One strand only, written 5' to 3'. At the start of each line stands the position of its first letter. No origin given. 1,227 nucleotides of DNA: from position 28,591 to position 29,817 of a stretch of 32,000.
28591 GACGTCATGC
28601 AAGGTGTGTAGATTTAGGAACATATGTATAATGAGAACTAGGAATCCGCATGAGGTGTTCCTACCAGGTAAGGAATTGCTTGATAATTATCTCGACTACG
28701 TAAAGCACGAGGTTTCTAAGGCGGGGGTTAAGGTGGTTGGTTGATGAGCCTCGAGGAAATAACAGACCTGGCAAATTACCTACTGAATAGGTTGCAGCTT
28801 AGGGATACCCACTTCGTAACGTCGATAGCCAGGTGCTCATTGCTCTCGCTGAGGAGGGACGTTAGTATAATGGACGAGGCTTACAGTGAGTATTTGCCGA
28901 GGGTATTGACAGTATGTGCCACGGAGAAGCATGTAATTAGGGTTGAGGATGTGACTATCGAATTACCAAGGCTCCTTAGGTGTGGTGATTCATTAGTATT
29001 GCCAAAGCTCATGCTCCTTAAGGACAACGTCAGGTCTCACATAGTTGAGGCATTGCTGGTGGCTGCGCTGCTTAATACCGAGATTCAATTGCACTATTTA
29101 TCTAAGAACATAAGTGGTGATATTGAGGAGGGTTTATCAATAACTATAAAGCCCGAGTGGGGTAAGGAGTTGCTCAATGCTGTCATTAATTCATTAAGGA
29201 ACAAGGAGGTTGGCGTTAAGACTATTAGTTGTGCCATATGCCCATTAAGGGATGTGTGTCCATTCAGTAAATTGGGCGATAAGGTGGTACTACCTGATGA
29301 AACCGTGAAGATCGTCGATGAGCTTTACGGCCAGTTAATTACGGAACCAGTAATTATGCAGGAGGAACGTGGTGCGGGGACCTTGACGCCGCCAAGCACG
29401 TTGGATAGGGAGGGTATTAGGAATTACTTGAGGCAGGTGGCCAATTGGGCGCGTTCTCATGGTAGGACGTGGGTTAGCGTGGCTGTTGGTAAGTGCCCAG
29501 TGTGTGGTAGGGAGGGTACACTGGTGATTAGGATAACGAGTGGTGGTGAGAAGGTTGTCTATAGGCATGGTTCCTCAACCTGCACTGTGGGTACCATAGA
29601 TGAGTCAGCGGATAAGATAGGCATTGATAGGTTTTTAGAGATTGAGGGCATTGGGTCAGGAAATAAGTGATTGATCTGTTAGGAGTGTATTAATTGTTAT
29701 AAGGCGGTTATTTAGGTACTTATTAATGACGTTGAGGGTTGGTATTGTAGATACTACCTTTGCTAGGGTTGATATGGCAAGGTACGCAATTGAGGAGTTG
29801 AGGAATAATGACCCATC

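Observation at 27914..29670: Translationally coupled pair outside any CRISPR-cas context: an intact Cas4-like Fe-S nuclease plus a catalytically degenerate Cas4-like protein with a zinc ribbon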

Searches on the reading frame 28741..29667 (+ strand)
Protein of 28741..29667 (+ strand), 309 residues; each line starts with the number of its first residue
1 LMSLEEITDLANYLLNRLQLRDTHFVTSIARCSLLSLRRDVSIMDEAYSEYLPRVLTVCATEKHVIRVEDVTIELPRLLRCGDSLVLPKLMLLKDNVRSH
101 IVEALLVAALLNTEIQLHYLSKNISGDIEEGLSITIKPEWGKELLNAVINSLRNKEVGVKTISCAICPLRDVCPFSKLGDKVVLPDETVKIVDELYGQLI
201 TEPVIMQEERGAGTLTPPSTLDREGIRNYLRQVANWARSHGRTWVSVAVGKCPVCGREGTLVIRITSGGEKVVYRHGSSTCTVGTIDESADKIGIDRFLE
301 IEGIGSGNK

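Call 3: search_protein_families(library=pfam, proteins=[window:28741-29667:+], max_evalue=1)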
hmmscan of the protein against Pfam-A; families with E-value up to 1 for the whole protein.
window:28741-29667:+ (309 aa): 1 family
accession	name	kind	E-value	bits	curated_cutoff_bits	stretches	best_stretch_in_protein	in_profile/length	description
PF22415.1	PSV_ORF131-like_dom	-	0.00017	21.9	27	1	249-289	22-64/80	PSV_Hypothetical protein ORF131-like domain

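Call 4: search_protein_families(library=ncbifam, proteins=[window:28741-29667:+], max_evalue=1)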
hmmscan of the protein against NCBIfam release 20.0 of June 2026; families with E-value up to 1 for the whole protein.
window:28741-29667:+ (309 aa): 0 families

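Call 8: search_solved_structures(query=window:28741-29667:+, max_evalue=10, show_alignments=2)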
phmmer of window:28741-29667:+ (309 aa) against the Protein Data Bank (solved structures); distinct sequences matched with E-value up to 10: 3.
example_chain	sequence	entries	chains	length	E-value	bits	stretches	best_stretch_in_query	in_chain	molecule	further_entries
3k6d_A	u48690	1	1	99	0.12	14.6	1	168-236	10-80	T-cadherin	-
3shs_A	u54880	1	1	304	0.18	14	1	88-168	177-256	Hoc head outer capsid protein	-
2x5c_A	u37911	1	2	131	0.35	13.1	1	250-290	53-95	HYPOTHETICAL PROTEIN ORF131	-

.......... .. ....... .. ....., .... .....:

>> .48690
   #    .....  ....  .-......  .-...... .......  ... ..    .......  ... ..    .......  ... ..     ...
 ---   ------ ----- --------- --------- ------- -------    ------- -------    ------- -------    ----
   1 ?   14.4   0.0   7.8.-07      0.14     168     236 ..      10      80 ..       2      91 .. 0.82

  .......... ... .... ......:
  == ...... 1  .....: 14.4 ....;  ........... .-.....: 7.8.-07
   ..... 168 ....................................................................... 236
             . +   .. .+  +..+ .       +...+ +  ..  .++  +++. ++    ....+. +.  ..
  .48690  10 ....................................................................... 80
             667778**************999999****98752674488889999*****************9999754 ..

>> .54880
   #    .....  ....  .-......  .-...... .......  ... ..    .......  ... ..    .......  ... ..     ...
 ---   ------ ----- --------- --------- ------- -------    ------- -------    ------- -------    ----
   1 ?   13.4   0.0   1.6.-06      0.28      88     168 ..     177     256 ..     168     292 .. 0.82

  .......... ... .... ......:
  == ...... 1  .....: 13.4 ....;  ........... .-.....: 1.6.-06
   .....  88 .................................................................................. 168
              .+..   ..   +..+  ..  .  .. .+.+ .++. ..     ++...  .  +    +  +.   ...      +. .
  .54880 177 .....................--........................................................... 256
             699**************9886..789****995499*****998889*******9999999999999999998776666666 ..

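Call 10: find_homologous_proteins(query=window:28741-29667:+, max_evalue=0.001)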
Query window:28741-29667:+ (309 aa): 13 proteins with E <= 0.001 among 3070 candidates.
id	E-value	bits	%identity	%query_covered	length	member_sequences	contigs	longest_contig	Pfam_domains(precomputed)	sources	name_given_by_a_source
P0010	5.7e-175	598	88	98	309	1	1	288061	-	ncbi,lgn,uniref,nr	ncbi:hypothetical protein [Vulcanisaeta distributa]|uniref:hypothetical protein n=1 Tax=Vulcanisaeta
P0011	1.8e-172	590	83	100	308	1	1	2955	-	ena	-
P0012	8.3e-172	588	85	99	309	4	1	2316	-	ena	-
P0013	6.8e-160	549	79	97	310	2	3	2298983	-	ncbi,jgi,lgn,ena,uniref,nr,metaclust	ncbi:hypothetical protein VMUT_0885 [Vulcanisaeta moutnovskia 768-28]|uniref:Uncharacterized protein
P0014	3.8e-152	524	75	97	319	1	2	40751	-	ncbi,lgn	-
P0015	2.4e-147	508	73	97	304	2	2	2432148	-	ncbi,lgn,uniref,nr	ncbi:hypothetical protein [Vulcanisaeta souniana]|uniref:Uncharacterized protein n=1 Tax=Vulcanisaet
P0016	3.3e-147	507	90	81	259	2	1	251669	-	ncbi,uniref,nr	ncbi:hypothetical protein [Vulcanisaeta sp. JCM 16161]|uniref:hypothetical protein n=1 Tax=Vulcanisa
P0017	9.0e-145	499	73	97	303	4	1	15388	-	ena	-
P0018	3.2e-138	478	69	97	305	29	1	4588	-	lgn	-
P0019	3.7e-133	461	67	95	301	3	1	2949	-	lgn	-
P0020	4.5e-108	379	78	72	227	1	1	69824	-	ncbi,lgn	-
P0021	9.4e-103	361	93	56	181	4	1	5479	-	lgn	-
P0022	2.6e-93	330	67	69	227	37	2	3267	-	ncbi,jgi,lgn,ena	ncbi:MAG: hypothetical protein RXN78_07525 [Vulcanisaeta sp.]|jgi:hypothetical protein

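Call 19: search_protein_families(library=padloc, proteins=[window:28741-29667:+], max_evalue=1)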
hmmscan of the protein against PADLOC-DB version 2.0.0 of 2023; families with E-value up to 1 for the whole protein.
window:28741-29667:+ (309 aa): 0 families

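Call 20: search_protein_families(library=phrogs, proteins=[window:28741-29667:+], max_evalue=1)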
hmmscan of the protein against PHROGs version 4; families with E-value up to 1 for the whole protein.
window:28741-29667:+ (309 aa): 3 families
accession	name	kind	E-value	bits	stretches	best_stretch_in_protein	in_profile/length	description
phrog_7392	-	unknown function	0.21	12.9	1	237-276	8-49/116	-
phrog_33343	-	unknown function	0.28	12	1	251-288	4-42/146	-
phrog_18607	-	unknown function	0.3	12.3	1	227-256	9-38/59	-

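Call 23: search_solved_structures(query=A2, max_evalue=10, show_alignments=3)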
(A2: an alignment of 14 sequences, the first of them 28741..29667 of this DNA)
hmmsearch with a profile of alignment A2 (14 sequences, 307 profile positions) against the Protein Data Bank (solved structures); distinct sequences matched with E-value up to 10: 1.
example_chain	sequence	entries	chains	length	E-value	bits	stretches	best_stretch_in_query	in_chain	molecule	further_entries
3obk_A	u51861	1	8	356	1.2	11.4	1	172-222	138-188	Delta-aminolevulinic acid dehydratase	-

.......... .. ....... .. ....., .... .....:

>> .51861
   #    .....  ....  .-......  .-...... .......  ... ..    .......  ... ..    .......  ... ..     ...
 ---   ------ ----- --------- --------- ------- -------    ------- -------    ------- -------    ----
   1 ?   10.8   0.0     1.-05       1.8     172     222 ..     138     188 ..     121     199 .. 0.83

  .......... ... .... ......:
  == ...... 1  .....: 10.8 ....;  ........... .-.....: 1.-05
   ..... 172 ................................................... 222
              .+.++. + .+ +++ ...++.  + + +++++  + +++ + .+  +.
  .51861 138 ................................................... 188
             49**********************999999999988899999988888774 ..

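Call 32: search_protein_representatives(alignment_id=A2)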
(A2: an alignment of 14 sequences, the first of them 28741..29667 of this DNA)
Query: 14 sequences, 307 profile positions. Proteins with E-value up to 0.001 (for the whole library): 6; up to 1e-10: 3; up to 1e-30: 2. The best 6 are listed.
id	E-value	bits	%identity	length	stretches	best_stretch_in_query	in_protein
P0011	2.8e-179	611.2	-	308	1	1-305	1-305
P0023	1.1e-49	185.6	-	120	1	1-95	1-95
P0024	1.5e-23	99.8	-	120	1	170-301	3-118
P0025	4.4e-08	49.0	-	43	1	261-301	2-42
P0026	3.4e-04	36.2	-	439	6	92-137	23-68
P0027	3.5e-04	36.2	-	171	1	245-302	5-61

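Call 35: list_cluster_members(proteins=[P0024, P0027, P0023])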
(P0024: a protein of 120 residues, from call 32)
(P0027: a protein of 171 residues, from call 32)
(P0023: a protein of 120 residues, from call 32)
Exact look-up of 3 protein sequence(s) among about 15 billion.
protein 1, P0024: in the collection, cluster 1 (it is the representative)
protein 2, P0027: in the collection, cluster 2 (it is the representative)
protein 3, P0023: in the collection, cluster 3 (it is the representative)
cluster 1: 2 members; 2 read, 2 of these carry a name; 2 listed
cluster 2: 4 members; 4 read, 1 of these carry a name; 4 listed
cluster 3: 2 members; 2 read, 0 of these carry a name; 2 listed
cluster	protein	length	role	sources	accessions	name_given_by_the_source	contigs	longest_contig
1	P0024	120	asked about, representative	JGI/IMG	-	hypothetical protein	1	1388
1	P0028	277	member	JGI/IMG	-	hypothetical protein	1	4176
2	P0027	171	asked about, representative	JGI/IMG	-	-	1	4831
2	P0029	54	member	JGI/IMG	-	hypothetical protein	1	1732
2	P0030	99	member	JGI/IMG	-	-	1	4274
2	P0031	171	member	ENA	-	-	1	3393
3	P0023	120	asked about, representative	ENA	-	-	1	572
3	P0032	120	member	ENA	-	-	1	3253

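Call 38: find_homologous_proteins(query=A4, max_evalue=0.01)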
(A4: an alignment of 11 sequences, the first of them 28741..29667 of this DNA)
Query A4 (11 sequences) (309 aa, profile of the alignment): 13 proteins with E <= 0.01 among 8000 candidates.
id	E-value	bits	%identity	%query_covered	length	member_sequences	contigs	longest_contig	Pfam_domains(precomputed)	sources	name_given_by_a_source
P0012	1.9e-172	590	85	99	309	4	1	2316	-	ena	-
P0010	2.8e-172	590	88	98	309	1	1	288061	-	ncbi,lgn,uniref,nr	ncbi:hypothetical protein [Vulcanisaeta distributa]|uniref:hypothetical protein n=1 Tax=Vulcanisaeta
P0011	8.8e-172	588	83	100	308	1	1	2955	-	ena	-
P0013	1.1e-171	588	79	97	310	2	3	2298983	-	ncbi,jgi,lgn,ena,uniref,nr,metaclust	ncbi:hypothetical protein VMUT_0885 [Vulcanisaeta moutnovskia 768-28]|uniref:Uncharacterized protein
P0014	6.9e-171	585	75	97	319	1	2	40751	-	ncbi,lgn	-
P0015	2.6e-168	577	73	97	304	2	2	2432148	-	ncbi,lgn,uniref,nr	ncbi:hypothetical protein [Vulcanisaeta souniana]|uniref:Uncharacterized protein n=1 Tax=Vulcanisaet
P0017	1.2e-164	565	73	97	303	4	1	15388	-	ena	-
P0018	3.0e-163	560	69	97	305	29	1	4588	-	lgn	-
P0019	1.2e-157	542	67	95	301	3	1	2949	-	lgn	-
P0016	2.4e-136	472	90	81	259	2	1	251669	-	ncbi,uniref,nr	ncbi:hypothetical protein [Vulcanisaeta sp. JCM 16161]|uniref:hypothetical protein n=1 Tax=Vulcanisa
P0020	1.3e-109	384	78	72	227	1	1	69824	-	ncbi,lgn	-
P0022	1.6e-100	354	67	69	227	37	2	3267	-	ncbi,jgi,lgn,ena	ncbi:MAG: hypothetical protein RXN78_07525 [Vulcanisaeta sp.]|jgi:hypothetical protein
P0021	1.0e-82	296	93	56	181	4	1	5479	-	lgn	-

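Call 39: find_related_loci(query=A4, collection=metagenome_contigs, flank=8000)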
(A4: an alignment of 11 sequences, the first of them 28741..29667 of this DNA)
Query A4 (309 aa) in metagenome_contigs; peptide patterns used: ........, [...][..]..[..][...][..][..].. (x = any residue, [..] = any of these).
67 stretches matched a pattern; 10 encode a relative of the query (tblastn E <= 1e-3); 10 distinct loci.
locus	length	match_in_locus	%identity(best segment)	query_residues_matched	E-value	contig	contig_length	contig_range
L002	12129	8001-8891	72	1-301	1e-151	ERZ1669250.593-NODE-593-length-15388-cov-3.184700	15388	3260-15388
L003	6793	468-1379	69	1-301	8e-149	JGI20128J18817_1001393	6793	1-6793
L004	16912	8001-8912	69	1-301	3e-148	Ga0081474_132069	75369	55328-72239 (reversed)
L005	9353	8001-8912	69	1-301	3e-148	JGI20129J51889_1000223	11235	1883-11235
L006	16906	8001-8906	79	1-302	3e-168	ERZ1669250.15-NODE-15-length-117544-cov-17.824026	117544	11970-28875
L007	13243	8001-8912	69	1-301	7e-148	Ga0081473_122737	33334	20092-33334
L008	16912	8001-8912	69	1-301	4e-147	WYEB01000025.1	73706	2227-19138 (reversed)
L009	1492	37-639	74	2-198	1e-109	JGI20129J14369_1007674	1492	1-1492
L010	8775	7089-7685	73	2-200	2e-99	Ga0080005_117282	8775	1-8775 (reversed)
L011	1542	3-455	68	52-198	7e-73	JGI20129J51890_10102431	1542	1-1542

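Call 40: find_related_loci(query=A4, collection=genome_contigs, flank=8000)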
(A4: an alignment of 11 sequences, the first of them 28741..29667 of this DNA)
Query A4 (309 aa) in genome_contigs; peptide patterns used: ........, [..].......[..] (x = any residue, [..] = any of these).
64 stretches matched a pattern; 8 encode a relative of the query (tblastn E <= 1e-3); 7 distinct loci.
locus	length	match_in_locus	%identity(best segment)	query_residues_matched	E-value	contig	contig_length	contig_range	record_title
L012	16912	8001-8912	88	1-303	0e+0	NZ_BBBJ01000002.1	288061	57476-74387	Vulcanisaeta distributa JCM 11217, whole genome shotgun sequence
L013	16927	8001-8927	84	1-309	3e-180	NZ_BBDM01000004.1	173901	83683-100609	Vulcanisaeta sp. JCM 14467, whole genome shotgun sequence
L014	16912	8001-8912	75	1-302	1e-159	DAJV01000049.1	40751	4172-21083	MAG TPA_asm: Vulcanisaeta sp. UBA163 UBA163_contig_1299, whole genome shotgun sequence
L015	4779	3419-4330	69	1-301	9e-151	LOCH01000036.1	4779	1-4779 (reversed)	MAG: Vulcanisaeta sp. MG_3 scf1118686645826, whole genome shotgun sequence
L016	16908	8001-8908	81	1-302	2e-143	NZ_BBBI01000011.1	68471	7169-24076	Vulcanisaeta distributa JCM 11216, whole genome shotgun sequence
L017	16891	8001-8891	72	1-301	4e-152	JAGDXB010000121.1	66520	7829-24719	MAG: Vulcanisaeta sp. isolate KMA_Bin30 NODE_91_length_66520_cov_4.797156, whole genome shotgun sequence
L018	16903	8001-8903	62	1-302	3e-67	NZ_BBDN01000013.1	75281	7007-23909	Vulcanisaeta sp. JCM 16159, whole genome shotgun sequence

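Call 49: predict_structure(alignment_id=A4)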
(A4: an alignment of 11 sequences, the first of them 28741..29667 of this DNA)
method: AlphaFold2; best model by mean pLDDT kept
length: 309 residues; sequences in the alignment: 11
mean_pLDDT: 65.1   pTM: 0.51
mean pLDDT of the five models: 65.1, 64.9, 64.4, 60.3, 60.3
residues with pLDDT >= 90: 10; 70-90: 144; 50-70: 72; < 50: 83
segments of 3 or more residues with pLDDT < 50: 1-57, 124-128, 202-213, 304-309
pLDDT, mean of each block of 10 residues (from residue 1): 34 38 34 32 38 48 71 69 75 66 86 83 49 84 84 71 58 56 79 82 31 63 87 81 74 84 77 73 87 82 40
secondary structure, 60 per line:
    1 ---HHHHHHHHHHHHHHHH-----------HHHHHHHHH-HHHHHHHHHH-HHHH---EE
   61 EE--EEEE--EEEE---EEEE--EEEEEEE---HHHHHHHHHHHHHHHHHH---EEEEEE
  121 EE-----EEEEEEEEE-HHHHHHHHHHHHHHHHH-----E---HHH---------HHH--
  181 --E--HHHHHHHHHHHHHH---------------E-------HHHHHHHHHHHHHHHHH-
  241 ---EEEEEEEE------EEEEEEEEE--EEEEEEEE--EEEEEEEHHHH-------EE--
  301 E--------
elements in order: H4-19 H31-39 H41-50 H52-55 E59-62 E65-68 E71-74 E78-81 E84-90 H94-111 E115-122 E128-136 H138-154 H186-199 H223-239 E244-251 E258-266 E269-276 E279-285 H286-289

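Call 52: fold_search(model_id=the predicted structure, library=pdb)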
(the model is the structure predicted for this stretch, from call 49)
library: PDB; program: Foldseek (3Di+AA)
matches with E <= 10: 584; with E <= 0.001: 0
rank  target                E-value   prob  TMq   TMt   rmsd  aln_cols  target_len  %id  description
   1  4ic1_B                2.7e-03  1.00  0.31  0.43   6.2       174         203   11  Crystal structure of SSO0001 (released 2013-01-16)
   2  9kqh_A                1.2e-02  0.98  0.25  0.12   5.6       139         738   11  Crystal structure of Finegoldia magna DinG in complex with ssDNA and ADPNP (released 2025-12-03)
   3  5zyt_B                3.4e-02  0.90  0.25  0.33  12.3       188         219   11  Crystal structure of human MGME1 with 3' overhang double strand DNA3 (released 2018-09-19)
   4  7mr1_C                3.6e-02  0.51  0.23  0.08  17.0       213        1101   14  Cryo-EM structure of RecBCD with undocked RecBNuc and flexible RecD C-terminus (released 2021-07-28)
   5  5zyw                  5.1e-02  0.80  0.24  0.30  12.2       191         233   12  The crystal structure of apo-HsMGME1 with Mn2+ (released 2018-09-19)
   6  7mr4_C                5.1e-02  0.33  0.20  0.08  17.1       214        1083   15  Cryo-EM structure of RecBCD-DNA complex with undocked RecBNuc and flexible RecD (released 2021-07-28)
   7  5zyt_A                5.5e-02  0.66  0.23  0.30  12.9       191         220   12  Crystal structure of human MGME1 with 3' overhang double strand DNA3 (released 2018-09-19)
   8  5zyv_A                7.3e-02  0.57  0.23  0.31  12.4       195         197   11  Crystal structure of human MGME1 with single strand DNA2 and Ca2+ (released 2018-09-19)
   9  8xa9_A                8.2e-02  0.75  0.24  0.32  12.0       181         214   12  Human MGME1 in complex with 5'-overhang DNA (released 2024-03-20)
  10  5zyu_A                8.7e-02  0.77  0.26  0.34  11.7       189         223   12  The crystal structure of humanMGME1 with single strand DNA2 (released 2018-09-19)
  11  5zyt_C                9.2e-02  0.38  0.20  0.25  13.1       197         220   10  Crystal structure of human MGME1 with 3' overhang double strand DNA3 (released 2018-09-19)
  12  8b1t_C                9.2e-02  0.30  0.20  0.07  12.1       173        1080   13  RecBCD-DNA in complex with the phage protein Abc2 (released 2022-12-28)
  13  6hej_A                9.7e-02  0.06  0.13  0.10  25.5       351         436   11  Structure of human USP28 (released 2019-03-27)
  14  8xa9_B                1.2e-01  0.69  0.25  0.34  12.2       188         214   12  Human MGME1 in complex with 5'-overhang DNA (released 2024-03-20)
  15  6p4o_D                1.5e-01  0.16  0.18  0.12  21.3       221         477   14  Complex of XPB helicase with Bax1 endonuclease from Sulfurisphaera tokodaii at 3.15 Angstroms resolution (released 2020-06-03)
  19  2i71_B                1.8e-01  0.09  0.16  0.14  21.2       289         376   14  Crystal structure of a Conserved Protein of Unknown Function from Sulfolobus solfataricus P2 (released 2006-10-03)
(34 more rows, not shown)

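Call 55: find_related_loci(query=P0028, collection=viral_contigs, flank=8000)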
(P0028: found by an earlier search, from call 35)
Query P0028 (277 aa) in viral_contigs; peptide patterns used: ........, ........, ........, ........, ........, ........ (x = any residue, [..] = any of these).
2 stretches matched a pattern, but none encodes a relative of the query by tblastn (E <= 1e-3).
